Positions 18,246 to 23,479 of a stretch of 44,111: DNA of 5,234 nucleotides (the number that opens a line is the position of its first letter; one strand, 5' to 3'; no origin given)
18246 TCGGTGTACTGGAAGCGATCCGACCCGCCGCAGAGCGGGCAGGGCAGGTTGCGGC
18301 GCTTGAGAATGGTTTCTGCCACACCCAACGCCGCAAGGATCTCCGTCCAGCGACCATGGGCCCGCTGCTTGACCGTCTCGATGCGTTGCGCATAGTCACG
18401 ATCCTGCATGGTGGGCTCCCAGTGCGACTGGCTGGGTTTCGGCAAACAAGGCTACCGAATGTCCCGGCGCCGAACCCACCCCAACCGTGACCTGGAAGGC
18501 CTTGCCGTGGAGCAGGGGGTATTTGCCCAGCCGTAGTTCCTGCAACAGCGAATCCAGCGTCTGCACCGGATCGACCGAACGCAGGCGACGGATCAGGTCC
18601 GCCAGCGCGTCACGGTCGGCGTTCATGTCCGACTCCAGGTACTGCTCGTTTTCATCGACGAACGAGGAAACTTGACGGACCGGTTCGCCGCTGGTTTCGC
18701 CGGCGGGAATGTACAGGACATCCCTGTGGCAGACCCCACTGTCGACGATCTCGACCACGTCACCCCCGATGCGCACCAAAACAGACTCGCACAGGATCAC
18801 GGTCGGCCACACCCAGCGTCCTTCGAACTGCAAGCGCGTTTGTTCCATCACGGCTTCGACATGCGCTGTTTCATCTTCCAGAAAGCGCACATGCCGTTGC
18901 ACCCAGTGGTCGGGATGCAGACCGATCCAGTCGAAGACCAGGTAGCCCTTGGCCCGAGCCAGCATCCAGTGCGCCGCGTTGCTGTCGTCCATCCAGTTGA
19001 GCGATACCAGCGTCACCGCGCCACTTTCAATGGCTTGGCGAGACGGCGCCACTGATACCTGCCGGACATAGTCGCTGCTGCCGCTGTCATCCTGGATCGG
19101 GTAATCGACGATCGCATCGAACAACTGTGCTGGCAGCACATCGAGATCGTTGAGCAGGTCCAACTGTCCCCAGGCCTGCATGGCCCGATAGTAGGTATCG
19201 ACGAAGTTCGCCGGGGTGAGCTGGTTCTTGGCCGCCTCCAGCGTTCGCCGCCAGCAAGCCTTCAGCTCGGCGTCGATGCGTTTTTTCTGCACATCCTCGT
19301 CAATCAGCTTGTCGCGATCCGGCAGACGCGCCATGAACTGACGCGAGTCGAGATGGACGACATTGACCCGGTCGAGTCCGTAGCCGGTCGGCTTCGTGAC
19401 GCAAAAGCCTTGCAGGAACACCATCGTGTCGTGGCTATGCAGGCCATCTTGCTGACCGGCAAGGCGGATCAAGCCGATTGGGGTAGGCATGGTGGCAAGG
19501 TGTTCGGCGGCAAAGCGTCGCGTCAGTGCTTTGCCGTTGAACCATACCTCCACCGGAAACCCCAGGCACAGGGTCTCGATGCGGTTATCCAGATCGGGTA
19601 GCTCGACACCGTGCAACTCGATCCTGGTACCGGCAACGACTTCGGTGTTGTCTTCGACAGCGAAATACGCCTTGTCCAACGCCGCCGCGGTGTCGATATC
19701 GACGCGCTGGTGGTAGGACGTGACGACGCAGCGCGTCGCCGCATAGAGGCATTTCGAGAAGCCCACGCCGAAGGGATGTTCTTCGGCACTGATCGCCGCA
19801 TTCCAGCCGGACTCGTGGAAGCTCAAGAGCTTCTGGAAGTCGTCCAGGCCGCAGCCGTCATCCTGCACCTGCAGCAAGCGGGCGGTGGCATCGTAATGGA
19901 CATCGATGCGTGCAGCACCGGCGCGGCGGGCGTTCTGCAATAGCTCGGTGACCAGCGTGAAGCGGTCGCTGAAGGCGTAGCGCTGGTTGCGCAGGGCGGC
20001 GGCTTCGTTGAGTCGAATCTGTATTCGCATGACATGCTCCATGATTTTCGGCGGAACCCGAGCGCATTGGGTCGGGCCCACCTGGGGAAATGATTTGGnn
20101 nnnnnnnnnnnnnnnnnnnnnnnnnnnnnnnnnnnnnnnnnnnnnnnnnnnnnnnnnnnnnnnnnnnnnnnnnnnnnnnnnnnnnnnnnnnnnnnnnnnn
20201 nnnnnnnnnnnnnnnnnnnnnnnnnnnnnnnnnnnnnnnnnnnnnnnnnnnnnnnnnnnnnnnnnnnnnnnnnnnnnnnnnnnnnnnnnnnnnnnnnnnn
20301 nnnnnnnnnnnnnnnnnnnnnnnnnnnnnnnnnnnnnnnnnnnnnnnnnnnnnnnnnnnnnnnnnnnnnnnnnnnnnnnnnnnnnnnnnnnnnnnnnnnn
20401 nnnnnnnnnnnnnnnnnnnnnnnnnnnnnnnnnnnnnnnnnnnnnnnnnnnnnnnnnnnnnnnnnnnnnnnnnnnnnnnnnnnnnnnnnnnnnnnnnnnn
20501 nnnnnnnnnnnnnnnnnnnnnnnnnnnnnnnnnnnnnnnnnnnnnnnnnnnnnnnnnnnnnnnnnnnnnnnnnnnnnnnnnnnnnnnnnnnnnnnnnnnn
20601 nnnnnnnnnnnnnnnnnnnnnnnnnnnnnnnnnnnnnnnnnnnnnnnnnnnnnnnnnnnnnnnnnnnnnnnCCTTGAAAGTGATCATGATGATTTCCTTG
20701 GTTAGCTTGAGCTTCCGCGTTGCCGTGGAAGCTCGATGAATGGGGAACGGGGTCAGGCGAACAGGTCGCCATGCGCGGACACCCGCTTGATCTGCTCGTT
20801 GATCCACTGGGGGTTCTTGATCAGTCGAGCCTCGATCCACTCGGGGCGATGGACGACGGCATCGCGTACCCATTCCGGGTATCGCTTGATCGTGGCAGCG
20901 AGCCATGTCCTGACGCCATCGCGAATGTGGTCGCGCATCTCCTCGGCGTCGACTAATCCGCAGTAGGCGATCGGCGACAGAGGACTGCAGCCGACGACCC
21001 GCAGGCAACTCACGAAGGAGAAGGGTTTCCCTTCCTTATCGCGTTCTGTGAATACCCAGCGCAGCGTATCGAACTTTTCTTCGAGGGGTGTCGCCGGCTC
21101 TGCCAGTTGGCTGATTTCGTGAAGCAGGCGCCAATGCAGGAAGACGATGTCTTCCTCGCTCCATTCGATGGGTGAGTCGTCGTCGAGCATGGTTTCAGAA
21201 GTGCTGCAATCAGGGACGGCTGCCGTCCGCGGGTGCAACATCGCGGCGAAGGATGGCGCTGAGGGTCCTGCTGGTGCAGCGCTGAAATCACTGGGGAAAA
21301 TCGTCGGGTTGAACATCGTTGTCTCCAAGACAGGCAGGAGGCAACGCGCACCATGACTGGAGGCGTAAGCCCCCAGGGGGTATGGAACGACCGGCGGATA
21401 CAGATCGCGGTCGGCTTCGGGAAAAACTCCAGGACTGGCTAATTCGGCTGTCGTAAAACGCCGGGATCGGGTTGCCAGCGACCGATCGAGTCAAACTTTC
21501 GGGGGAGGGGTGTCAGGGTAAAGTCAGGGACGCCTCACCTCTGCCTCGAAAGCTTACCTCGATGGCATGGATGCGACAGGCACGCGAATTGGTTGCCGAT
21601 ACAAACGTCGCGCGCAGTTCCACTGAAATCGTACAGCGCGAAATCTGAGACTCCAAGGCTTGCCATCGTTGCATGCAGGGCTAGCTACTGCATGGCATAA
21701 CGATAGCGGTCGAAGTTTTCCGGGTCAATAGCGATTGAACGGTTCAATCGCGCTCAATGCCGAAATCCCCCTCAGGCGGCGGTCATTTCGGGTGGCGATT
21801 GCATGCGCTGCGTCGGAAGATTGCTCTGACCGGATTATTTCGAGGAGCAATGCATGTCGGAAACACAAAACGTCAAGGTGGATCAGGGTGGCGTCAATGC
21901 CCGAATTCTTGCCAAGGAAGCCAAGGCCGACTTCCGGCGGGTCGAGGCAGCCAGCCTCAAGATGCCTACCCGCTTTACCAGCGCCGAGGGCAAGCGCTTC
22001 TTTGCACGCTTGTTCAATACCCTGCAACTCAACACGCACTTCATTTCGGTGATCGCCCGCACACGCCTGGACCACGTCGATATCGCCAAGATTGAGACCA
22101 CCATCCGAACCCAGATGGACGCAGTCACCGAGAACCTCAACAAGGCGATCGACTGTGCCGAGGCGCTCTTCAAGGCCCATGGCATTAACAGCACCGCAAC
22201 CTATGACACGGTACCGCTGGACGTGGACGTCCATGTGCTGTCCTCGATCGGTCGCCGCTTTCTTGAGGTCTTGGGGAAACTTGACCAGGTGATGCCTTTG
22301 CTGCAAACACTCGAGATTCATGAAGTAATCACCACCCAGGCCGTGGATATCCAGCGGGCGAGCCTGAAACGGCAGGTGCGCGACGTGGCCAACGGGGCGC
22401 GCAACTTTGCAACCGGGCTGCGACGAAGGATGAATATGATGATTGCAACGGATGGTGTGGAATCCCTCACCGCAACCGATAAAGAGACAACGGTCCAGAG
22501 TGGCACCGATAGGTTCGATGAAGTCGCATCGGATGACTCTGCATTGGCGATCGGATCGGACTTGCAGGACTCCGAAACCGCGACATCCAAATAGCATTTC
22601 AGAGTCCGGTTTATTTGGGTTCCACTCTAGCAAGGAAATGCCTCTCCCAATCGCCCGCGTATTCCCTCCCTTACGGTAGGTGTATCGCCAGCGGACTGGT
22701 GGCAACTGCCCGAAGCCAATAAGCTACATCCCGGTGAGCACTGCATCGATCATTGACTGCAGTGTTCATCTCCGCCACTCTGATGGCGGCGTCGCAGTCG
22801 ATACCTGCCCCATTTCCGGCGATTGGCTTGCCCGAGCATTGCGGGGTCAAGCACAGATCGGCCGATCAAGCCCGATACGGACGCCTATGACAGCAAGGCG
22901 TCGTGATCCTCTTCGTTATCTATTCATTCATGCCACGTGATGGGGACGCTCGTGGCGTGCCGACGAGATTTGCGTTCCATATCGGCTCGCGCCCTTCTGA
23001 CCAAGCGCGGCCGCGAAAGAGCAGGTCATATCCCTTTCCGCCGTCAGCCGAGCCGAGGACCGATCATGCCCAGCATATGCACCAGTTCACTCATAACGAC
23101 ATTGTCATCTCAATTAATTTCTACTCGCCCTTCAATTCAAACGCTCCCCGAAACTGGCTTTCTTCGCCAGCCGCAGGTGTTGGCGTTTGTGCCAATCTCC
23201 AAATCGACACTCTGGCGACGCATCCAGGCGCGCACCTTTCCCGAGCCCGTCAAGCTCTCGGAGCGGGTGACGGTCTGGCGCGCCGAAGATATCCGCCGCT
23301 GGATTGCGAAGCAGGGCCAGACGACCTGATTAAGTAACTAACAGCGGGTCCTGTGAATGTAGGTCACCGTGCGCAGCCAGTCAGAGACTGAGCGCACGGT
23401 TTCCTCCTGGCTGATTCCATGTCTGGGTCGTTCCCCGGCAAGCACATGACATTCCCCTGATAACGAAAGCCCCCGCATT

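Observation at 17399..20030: Translationally coupled GHKL ATPase + Zn-ribbon/Toprim protein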

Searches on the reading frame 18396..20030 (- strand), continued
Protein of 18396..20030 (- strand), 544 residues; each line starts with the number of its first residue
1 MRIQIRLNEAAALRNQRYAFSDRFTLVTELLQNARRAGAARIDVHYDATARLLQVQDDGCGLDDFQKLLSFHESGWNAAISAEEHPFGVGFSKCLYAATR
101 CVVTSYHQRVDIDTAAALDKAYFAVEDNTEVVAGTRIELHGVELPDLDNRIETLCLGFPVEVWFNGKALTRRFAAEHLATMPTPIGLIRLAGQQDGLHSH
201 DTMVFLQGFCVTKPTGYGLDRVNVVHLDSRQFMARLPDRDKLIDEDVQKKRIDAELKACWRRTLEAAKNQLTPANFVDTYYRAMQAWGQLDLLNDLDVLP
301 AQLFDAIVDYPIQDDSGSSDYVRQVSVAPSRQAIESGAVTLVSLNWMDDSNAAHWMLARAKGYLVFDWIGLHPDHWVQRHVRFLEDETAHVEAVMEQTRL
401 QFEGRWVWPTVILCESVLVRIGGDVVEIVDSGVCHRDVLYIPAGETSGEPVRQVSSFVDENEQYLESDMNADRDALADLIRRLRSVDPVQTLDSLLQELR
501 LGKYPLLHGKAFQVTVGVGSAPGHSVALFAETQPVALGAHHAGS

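Call 87: find_related_loci(query=A6, collection=metagenome_contigs, flank=10000)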
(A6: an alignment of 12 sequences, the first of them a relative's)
Query A6 (550 aa) in metagenome_contigs; peptide patterns used: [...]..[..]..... (x = any residue, [..] = any of these).
600 stretches matched a pattern (row limit reached: there are more); 409 encode a relative of the query (tblastn E <= 1e-3); the best 80 are kept; 80 distinct loci.
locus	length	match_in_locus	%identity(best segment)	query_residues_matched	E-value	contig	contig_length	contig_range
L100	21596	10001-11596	45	5-539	4e-155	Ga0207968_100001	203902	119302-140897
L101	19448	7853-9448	44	5-539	3e-150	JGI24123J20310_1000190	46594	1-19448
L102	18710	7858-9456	44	7-541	1e-144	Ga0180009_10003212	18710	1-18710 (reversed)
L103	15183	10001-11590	41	5-537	5e-141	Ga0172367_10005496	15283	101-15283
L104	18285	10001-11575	44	6-536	9e-133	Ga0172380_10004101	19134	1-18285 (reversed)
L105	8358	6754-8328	43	6-536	4e-130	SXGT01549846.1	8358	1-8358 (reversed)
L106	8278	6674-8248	43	6-536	4e-130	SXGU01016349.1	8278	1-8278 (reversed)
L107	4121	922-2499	43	6-540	4e-132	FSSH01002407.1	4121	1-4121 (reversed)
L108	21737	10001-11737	38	1-536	2e-119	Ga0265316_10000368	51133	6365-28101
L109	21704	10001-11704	39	7-532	1e-117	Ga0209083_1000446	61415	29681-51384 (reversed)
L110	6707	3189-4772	36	5-540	5e-94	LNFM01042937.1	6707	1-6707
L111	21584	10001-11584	36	5-540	2e-93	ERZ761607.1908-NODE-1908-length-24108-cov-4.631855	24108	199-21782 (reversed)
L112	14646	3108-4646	36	5-528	1e-92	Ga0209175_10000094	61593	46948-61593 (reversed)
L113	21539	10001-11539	36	5-528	1e-92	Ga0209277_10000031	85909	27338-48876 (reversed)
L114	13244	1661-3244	36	5-540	6e-92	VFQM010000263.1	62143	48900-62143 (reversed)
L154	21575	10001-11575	43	6-537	4e-133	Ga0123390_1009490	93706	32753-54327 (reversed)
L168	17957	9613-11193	33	1-529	3e-78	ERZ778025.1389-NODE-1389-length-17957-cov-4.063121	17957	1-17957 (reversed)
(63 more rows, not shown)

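Call 89: search_dna_similar(query=window:18396-20030:-, collection=phages, mode=protein, max_evalue=0.01, max_rows=25)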
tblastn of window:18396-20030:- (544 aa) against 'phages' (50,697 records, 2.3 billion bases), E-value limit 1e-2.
Records with a match: 1; places in all: 1; records where one place covers at least 80% of the query: 0.
Best place of each record, by identity: <60% 1.
By first word of the organism name: Bacteriophage 1.
By host as written in the record: - 1.
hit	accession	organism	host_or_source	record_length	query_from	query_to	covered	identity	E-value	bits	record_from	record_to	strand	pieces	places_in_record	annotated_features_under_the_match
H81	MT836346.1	Bacteriophage sp.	human fecal samples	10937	2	246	45%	27.3%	3e-6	56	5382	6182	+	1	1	record has no annotation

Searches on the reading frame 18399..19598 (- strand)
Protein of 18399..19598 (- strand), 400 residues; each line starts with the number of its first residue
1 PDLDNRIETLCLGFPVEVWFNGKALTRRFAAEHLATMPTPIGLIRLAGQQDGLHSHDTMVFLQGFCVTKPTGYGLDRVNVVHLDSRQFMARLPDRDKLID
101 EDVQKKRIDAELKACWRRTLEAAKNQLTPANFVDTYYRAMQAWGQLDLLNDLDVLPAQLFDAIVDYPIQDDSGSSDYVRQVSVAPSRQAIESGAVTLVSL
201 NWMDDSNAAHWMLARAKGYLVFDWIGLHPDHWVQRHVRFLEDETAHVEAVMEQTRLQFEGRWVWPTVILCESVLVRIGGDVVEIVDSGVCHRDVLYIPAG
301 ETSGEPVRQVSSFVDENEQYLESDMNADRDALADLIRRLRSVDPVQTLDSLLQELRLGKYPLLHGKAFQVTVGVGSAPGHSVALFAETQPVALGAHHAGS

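Call 54: predict_structure(alignment_id=A4)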
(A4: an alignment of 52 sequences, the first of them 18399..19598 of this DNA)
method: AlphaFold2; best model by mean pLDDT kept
length: 400 residues; sequences in the alignment: 52
mean_pLDDT: 92.5   pTM: 0.83
mean pLDDT of the five models: 92.5, 92.4, 92.3, 92.0, 90.1
residues with pLDDT >= 90: 314; 70-90: 68; 50-70: 8; < 50: 10
segments of 3 or more residues with pLDDT < 50: 391-400
pLDDT, mean of each block of 10 residues (from residue 1): 85 94 94 96 97 96 94 91 96 87 97 98 98 98 98 97 97 89 98 98 96 98 97 98 98 97 98 98 98 97 97 95 97 94 80 85 89 75 72 42
secondary structure, 60 per line:
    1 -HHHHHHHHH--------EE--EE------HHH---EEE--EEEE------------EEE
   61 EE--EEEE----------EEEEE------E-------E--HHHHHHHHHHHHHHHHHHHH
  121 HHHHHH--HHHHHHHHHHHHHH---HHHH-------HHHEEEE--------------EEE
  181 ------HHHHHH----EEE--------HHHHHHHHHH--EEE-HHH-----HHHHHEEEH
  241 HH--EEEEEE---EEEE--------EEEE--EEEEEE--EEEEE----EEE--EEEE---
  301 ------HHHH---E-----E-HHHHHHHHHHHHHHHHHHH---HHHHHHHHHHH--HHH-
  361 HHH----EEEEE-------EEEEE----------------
elements in order: H2-10 E37-39 E42-45 E58-62 E65-68 E79-83 H101-126 H129-142 H146-149 E160-163 E178-180 H187-192 E197-199 H208-217 E220-222 H232-236 E237-239 E245-250 E254-257 E266-269 E272-277 E280-284 E289-291 E294-297 H307-310 H322-340 H344-354 E368-372 E380-384

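Call 56: fold_search(model_id=the predicted structure, library=pdb)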
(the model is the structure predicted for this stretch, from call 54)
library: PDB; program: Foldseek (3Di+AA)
matches with E <= 10: 129; with E <= 0.001: 0
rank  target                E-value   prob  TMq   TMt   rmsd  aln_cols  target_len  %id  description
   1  4iyn_B                3.4e-02  0.80  0.28  0.20   9.4       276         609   10  Structure of mitochondrial Hsp90 (TRAP1) with ADP-ALF4- (released 2014-01-22)
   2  9cdh_B                1.1e-01  0.93  0.23  0.20   6.2       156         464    8  MORC2 PD mutant with DNA (released 2025-07-09)
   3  9cdh_A                1.8e-01  0.80  0.23  0.20   8.1       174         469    8  MORC2 PD mutant with DNA (released 2025-07-09)
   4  5of9_A                6.8e-01  0.41  0.16  0.13   6.5       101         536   11  Crystal structure of human MORC2 (residues 1-603) (released 2018-02-14)
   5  5of9_B                7.2e-01  0.44  0.17  0.13   6.1       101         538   11  Crystal structure of human MORC2 (residues 1-603) (released 2018-02-14)
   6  5ofa_B                1.0e+00  0.33  0.16  0.13   7.6       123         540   11  Crystal structure of human MORC2 (residues 1-603) with spinal muscular atrophy mutation T424R (released 2018-02-14)
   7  9a68_B                1.1e+00  0.06  0.17  0.12  15.1       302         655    8  Integrative model of PARC-PARE by crosslinking MS and deep learning (released 2024-09-18)
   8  2ywj                  1.2e+00  0.03  0.07  0.13  13.7       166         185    9  Crystal structure of uncharacterized conserved protein from Methanocaldococcus jannaschii (released 2007-10-23)
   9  3g7g_H                1.6e+00  0.06  0.08  0.16   8.2        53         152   11  Crystal structure of the protein with unknown function from Clostridium acetobutylicum ATCC 824 (released 2009-03-17)
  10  4prx                  1.7e+00  0.09  0.14  0.15  10.4       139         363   13  E. coli GyrB 43-kDa N-terminal fragment in complex with ADP+Pi (released 2014-09-24)
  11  9asp_B                1.7e+00  0.02  0.10  0.14  24.6       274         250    9  Human Drosha and DGCR8 in complex with Pri-let-7a1 (released 2024-09-04)
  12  3g7g_A                2.0e+00  0.06  0.08  0.17   8.2        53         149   11  Crystal structure of the protein with unknown function from Clostridium acetobutylicum ATCC 824 (released 2009-03-17)
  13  6jew_A                2.0e+00  0.04  0.08  0.16  13.5       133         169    9  K3U bound crystal peptide deformylase from Acinetobacter baumanii (released 2020-02-12)
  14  8hyn_A                2.0e+00  0.01  0.07  0.12  19.1       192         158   12  Bacterial STING from Riemerella anatipestifer (released 2024-01-10)
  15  3g7g_C                2.2e+00  0.09  0.09  0.20   4.9        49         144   10  Crystal structure of the protein with unknown function from Clostridium acetobutylicum ATCC 824 (released 2009-03-17)
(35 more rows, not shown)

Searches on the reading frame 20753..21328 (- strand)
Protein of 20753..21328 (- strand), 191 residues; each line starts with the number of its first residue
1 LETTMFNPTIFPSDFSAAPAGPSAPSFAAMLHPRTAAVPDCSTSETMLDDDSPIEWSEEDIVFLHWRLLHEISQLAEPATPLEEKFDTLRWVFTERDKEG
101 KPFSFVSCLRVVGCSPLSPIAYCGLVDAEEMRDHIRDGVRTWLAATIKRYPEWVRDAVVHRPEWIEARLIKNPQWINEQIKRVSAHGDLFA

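Call 3: search_protein_families(library=pfam, proteins=[window:20753-21328:-], max_evalue=0.01)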
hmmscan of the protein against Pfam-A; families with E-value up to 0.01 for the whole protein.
window:20753-21328:- (191 aa): 0 families

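Call 4: search_protein_families(library=ncbifam, proteins=[window:20753-21328:-], max_evalue=0.01)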
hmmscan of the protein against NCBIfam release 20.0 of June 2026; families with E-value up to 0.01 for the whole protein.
window:20753-21328:- (191 aa): 0 families

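Call 21: search_protein_families(library=padloc, proteins=[window:20753-21328:-], max_evalue=0.01)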
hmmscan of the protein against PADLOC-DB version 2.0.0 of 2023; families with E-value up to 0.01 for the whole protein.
window:20753-21328:- (191 aa): 0 families

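Call 22: search_protein_families(library=phrogs, proteins=[window:20753-21328:-], max_evalue=0.01)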
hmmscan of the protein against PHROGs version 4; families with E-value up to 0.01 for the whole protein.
window:20753-21328:- (191 aa): 0 families

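Call 93: search_protein_families(library=pfam, proteins=[window:20753-21328:-], max_evalue=1)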
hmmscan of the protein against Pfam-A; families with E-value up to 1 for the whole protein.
window:20753-21328:- (191 aa): 0 families

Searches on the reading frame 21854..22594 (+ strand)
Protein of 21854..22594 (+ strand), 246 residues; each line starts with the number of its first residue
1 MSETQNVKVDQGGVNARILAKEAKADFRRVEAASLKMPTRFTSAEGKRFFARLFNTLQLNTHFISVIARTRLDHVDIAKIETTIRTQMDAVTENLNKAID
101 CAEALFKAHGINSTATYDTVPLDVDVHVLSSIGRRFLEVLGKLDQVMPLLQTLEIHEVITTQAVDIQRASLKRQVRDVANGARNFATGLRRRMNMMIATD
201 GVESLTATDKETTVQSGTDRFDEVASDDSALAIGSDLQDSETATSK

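Call 8: search_protein_families(library=pfam, proteins=[window:21854-22594:+], max_evalue=0.001)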
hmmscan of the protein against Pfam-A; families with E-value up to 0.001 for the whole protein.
window:21854-22594:+ (246 aa): 0 families

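Call 21: search_protein_families(library=padloc, proteins=[window:21854-22594:+], max_evalue=0.01)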
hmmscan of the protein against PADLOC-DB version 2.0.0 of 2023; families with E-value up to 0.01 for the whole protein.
window:21854-22594:+ (246 aa): 0 families

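Call 22: search_protein_families(library=phrogs, proteins=[window:21854-22594:+], max_evalue=0.01)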
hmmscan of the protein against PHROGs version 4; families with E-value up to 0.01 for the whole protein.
window:21854-22594:+ (246 aa): 0 families

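Call 93: search_protein_families(library=pfam, proteins=[window:21854-22594:+], max_evalue=1)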
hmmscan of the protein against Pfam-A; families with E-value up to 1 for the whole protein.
window:21854-22594:+ (246 aa): 3 families
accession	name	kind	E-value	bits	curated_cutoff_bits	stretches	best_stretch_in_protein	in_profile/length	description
PF08900.16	AcaB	-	0.0017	18.6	27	1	83-194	73-179/215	Transcriptional regulator AcaB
PF18461.7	Atypical_Card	-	0.021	15.3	28.6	1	49-133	13-95/95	Atypical caspase recruitment domain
PF12495.13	Vip3A_N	-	0.026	14.9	25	1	177-208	7-38/177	Vegetative insecticide protein 3A N terminal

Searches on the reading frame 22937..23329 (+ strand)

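Call 93: search_protein_families(library=pfam, proteins=[window:22937-23329:+], max_evalue=1)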
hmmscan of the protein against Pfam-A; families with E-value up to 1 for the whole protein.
window:22937-23329:+ (130 aa): 2 families
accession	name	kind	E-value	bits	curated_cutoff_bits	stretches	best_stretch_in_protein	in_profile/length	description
PF05930.18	Phage_AlpA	-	5.1e-10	39.5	21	1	74-123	2-51/51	Prophage CP4-57 regulatory protein (AlpA)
PF12728.13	HTH_17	-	0.0048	17.6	27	1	79-126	5-50/51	Helix-turn-helix domain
